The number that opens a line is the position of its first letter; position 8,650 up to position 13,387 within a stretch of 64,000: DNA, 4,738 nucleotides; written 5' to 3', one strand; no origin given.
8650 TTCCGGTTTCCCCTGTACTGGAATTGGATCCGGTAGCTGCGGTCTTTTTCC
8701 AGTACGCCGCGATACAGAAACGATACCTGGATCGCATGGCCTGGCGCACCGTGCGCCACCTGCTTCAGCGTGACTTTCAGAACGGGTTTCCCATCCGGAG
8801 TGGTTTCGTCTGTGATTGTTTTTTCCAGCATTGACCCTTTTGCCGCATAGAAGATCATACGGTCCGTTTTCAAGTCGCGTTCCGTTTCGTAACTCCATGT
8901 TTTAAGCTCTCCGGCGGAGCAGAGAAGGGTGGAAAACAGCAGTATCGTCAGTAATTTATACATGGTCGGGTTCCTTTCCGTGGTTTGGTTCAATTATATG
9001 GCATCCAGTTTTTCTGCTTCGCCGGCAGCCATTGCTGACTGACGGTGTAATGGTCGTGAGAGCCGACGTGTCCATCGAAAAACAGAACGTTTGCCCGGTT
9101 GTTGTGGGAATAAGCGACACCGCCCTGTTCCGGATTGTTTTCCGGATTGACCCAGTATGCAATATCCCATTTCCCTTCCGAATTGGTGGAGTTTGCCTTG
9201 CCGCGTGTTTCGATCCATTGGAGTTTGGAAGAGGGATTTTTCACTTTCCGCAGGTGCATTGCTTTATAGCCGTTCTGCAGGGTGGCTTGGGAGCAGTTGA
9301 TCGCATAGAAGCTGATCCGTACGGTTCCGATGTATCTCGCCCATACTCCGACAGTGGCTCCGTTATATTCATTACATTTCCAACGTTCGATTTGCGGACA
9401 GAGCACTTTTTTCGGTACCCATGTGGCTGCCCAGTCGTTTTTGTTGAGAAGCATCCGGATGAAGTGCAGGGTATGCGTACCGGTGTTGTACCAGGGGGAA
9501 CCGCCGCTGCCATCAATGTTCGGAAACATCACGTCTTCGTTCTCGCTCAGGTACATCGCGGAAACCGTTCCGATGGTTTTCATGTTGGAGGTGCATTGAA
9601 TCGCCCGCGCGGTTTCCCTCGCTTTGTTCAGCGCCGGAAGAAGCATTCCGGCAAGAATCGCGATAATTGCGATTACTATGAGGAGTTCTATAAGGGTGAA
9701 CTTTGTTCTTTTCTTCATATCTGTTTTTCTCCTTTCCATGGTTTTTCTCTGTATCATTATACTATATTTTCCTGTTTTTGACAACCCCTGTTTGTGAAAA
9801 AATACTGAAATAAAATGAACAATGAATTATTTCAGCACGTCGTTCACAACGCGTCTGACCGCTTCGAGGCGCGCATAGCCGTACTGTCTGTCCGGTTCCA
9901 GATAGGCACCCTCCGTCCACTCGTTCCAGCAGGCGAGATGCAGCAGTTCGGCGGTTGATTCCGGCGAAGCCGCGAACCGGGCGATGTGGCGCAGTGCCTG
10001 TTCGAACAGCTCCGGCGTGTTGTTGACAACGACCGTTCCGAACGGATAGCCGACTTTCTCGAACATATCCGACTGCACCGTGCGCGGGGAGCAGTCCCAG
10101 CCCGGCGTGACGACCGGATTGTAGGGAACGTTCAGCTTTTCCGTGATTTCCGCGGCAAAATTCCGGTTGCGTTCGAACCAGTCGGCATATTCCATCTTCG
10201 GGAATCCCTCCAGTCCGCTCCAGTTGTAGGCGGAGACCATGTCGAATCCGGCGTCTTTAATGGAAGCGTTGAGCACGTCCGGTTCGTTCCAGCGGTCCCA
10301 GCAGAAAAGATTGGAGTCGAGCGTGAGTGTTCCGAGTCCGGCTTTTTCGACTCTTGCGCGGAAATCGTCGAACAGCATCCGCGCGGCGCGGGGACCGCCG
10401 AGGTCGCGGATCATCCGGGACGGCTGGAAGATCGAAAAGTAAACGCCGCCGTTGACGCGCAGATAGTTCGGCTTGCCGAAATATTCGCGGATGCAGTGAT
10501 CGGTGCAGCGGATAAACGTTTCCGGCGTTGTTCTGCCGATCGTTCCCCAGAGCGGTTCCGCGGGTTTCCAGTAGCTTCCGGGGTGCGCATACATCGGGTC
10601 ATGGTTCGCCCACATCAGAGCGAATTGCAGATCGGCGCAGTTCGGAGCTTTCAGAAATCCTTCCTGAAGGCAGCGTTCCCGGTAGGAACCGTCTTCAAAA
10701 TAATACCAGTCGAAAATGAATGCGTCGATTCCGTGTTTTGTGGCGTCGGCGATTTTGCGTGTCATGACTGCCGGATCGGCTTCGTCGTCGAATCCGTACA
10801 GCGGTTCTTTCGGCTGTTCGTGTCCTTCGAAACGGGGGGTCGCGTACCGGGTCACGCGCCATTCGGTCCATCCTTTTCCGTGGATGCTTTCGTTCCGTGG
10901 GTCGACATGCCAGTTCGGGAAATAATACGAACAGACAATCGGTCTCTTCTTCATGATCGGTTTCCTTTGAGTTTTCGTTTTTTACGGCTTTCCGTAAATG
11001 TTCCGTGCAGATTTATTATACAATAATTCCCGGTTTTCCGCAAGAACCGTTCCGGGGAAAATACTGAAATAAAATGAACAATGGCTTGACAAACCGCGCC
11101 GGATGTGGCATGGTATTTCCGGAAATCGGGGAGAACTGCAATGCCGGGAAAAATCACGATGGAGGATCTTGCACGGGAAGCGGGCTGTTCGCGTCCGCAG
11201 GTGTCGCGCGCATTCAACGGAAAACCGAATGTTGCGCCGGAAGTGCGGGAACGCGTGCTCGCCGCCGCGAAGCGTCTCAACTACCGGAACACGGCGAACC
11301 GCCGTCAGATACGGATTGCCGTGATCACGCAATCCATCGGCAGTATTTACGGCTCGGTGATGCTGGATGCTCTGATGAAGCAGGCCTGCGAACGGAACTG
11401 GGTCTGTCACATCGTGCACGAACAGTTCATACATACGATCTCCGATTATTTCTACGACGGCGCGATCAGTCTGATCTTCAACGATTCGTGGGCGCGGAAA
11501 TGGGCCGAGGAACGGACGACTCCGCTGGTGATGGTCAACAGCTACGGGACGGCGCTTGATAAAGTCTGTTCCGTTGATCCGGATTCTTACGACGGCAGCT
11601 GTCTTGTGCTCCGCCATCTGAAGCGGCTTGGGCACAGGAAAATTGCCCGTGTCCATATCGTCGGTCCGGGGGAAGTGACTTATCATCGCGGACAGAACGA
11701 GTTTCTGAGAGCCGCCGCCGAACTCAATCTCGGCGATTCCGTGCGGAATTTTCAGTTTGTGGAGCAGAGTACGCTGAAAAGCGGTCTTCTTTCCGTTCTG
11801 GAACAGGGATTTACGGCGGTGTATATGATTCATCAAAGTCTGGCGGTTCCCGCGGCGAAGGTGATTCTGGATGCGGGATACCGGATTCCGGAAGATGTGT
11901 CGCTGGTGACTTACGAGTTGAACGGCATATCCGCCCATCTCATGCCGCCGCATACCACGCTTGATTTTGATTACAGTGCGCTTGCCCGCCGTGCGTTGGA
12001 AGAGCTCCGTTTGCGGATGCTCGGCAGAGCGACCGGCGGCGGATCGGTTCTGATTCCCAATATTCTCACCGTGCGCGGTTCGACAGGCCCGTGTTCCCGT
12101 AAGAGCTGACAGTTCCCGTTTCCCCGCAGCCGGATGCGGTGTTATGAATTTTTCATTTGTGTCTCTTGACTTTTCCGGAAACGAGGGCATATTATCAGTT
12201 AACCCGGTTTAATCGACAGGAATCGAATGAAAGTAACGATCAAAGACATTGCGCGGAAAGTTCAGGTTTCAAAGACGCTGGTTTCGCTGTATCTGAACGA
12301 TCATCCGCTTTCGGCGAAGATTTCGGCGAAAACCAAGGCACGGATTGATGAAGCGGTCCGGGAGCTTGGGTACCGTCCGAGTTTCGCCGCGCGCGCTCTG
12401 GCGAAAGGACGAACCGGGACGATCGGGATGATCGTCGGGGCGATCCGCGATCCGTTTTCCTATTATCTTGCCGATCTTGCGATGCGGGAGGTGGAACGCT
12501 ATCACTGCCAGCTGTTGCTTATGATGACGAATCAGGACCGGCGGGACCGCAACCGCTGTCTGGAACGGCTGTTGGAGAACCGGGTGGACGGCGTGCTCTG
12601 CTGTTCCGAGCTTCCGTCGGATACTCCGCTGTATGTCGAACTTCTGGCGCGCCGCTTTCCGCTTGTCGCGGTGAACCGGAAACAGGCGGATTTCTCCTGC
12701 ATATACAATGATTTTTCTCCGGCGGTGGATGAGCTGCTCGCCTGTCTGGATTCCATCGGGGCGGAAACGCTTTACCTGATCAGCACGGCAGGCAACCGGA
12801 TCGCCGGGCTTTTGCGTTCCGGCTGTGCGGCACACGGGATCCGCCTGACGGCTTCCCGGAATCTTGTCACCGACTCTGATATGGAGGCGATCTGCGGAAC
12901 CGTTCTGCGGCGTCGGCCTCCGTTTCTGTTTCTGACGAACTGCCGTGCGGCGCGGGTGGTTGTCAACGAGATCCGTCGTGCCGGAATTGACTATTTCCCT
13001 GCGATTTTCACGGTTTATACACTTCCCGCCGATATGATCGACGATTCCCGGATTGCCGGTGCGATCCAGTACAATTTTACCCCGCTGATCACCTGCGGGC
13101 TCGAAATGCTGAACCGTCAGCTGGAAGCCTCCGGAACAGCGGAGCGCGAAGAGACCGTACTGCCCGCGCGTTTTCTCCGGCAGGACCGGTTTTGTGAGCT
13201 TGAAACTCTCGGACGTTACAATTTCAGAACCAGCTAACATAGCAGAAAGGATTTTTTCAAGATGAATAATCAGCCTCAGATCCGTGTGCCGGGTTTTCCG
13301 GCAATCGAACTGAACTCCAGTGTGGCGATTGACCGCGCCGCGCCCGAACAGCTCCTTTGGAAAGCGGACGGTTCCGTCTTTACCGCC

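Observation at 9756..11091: Perfect 26-nt element duplicated at an identical distance from two promoters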

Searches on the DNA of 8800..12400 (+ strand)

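Call 37: search_rna_families(source=window, start=8800, end=12400, threshold=evalue, max_evalue=1)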
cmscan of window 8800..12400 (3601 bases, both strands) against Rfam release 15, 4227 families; matches with E-value up to 1: 0.
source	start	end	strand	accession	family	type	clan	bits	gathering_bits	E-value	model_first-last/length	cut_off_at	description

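Call 50: search_dna_similar(query=window:9740-9830:+, collection=plasmids, mode=distant, max_evalue=0.01, max_rows=5)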
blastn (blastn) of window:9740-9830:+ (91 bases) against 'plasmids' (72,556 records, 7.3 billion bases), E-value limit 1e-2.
No match.

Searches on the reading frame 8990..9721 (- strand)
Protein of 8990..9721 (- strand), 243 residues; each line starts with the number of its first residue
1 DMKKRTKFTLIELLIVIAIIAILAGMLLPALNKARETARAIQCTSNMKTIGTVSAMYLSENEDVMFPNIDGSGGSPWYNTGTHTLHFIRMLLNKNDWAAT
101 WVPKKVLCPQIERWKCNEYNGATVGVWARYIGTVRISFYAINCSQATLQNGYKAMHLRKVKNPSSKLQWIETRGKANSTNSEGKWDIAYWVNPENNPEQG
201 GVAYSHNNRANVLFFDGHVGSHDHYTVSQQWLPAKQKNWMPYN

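Call 4: search_protein_families(library=pfam, proteins=[window:8990-9721:-])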
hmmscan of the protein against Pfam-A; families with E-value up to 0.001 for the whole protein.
window:8990-9721:- (243 aa): 2 families
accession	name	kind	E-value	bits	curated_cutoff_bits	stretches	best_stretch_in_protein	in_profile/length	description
PF07596.16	SBP_bac_10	-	3.6e-07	30.9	23.3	1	33-112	2-61/268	Protein of unknown function (DUF1559)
PF07963.17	N_methyl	-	0.00024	21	21.2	1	8-28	7-27/27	Prokaryotic N-terminal methylation motif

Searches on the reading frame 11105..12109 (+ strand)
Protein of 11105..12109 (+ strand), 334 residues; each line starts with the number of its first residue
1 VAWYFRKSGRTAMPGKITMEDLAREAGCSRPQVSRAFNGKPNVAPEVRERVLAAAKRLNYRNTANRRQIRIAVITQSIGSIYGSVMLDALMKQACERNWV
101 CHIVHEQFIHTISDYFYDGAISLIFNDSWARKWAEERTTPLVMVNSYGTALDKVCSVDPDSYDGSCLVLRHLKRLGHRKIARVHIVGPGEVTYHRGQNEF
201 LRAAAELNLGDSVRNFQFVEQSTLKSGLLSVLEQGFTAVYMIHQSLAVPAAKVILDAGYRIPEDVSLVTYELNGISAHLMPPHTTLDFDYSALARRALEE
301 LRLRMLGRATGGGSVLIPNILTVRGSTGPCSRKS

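Call 4: search_protein_families(library=pfam, proteins=[window:11105-12109:+])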
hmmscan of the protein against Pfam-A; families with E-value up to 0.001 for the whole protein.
window:11105-12109:+ (334 aa): 3 families
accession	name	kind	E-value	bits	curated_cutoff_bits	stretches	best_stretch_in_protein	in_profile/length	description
PF13377.12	Peripla_BP_3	-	1.8e-17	64.3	26.5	1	170-327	2-167/167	Periplasmic binding protein-like domain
PF00356.27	LacI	-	2.1e-10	40.7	27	1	18-61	1-44/46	Bacterial regulatory proteins, lacI family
PF01381.28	HTH_3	-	0.00019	21.8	23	1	16-47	9-40/55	Helix-turn-helix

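Call 66: search_solved_structures(query=window:11141-12109:+, max_evalue=0.001, show_alignments=2)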
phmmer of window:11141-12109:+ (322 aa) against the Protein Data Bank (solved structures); distinct sequences matched with E-value up to 0.001: 45.
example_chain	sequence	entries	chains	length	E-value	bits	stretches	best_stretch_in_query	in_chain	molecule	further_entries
9nt3_D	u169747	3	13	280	1.2e-17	67.5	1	58-318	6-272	Ancestral LacI Transcription Factor | LacI Transcription Factor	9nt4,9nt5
4o5a_A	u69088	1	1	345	5.5e-15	58.8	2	148-318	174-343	LacI family transcription regulator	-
5ysz_A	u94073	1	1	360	1.7e-14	57.2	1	6-312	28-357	Transcriptional regulator, LacI family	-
2o20_A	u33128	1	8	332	1.2e-13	54.4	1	5-292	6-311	Catabolite control protein A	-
3oqm_A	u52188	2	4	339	4.6e-13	52.4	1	5-289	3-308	Catabolite control protein A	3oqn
3oqo_A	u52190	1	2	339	4.7e-13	52.4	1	5-289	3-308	Catabolite control protein A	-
1jye_A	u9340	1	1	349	5.2e-13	52.3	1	5-314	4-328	Lactose Operon Repressor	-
4rzs_A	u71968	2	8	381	5.6e-13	52.2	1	4-314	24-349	Lac repressor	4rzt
1jyf_A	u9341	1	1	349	7.2e-13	51.8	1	5-314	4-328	Lactose Operon Repressor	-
1efa_A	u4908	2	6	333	7.3e-13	51.8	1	5-312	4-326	LAC REPRESSOR | Lactose Operon Repressor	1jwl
3edc_A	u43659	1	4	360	8e-13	51.7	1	5-314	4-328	Lactose operon repressor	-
1lbg_A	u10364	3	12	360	8.1e-13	51.7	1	5-314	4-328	PROTEIN (LACTOSE OPERON REPRESSOR) | INTACT LACTOSE OPERON REPRESSOR WITH GRATUITOUS INDUCER IPTG | LAC REPRESSOR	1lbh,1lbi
3bil_A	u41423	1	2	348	9.6e-13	51.4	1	5-312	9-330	Probable LacI-family transcriptional regulator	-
2pe5_A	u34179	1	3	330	1.4e-12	50.9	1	5-312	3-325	Lactose operon repressor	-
1rzr_G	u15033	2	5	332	2.5e-12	50.1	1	5-288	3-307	Glucose-resistance amylase regulator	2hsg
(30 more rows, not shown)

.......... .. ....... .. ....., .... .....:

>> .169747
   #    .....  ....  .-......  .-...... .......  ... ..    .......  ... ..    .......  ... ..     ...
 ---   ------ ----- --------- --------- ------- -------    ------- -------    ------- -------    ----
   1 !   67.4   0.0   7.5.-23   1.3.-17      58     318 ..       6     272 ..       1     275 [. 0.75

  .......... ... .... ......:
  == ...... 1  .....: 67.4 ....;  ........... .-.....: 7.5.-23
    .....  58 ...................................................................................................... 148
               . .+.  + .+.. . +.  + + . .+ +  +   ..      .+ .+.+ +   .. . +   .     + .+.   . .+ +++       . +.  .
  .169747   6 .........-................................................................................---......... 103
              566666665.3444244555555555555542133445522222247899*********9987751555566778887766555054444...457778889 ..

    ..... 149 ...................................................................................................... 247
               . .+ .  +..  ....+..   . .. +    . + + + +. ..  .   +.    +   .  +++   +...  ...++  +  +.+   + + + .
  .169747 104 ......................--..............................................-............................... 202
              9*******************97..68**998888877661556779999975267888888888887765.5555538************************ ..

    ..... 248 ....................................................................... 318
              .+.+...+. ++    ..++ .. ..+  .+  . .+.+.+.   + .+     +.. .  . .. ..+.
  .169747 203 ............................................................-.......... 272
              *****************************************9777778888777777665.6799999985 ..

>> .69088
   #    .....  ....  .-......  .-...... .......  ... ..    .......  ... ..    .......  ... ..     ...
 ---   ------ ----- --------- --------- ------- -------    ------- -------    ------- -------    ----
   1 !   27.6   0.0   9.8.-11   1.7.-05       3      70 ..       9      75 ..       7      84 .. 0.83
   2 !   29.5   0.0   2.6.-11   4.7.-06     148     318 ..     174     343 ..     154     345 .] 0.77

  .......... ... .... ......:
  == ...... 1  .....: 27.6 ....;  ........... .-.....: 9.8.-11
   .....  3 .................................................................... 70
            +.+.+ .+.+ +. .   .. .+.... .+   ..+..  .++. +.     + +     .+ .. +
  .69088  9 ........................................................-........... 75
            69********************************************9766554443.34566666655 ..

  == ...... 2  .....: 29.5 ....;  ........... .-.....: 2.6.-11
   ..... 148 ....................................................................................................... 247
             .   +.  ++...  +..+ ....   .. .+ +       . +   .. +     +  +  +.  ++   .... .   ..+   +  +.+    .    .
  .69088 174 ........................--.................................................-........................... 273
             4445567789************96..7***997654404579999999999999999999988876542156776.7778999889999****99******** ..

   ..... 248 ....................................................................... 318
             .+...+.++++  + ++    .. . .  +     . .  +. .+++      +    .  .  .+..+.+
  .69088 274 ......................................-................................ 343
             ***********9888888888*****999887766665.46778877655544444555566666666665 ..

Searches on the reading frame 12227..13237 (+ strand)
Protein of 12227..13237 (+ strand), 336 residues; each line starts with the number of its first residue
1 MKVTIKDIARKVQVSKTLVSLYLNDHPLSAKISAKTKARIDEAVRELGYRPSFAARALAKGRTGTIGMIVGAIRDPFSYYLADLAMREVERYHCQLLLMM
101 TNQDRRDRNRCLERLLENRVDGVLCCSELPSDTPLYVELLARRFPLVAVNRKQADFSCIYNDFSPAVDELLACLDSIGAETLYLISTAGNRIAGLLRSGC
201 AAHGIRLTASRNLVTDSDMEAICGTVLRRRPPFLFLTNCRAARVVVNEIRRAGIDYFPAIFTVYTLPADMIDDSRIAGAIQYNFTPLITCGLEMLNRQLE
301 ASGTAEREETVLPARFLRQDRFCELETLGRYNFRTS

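Call 4: search_protein_families(library=pfam, proteins=[window:12227-13237:+])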
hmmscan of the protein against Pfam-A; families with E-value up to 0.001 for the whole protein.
window:12227-13237:+ (336 aa): 2 families
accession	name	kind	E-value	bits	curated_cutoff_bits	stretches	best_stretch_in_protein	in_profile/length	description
PF00356.27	LacI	-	7.2e-13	48.5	27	1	4-52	1-46/46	Bacterial regulatory proteins, lacI family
PF00532.27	Peripla_BP_1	-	9.1e-05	22.5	22.2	1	64-162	2-103/281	Periplasmic binding proteins and sugar binding domain of LacI family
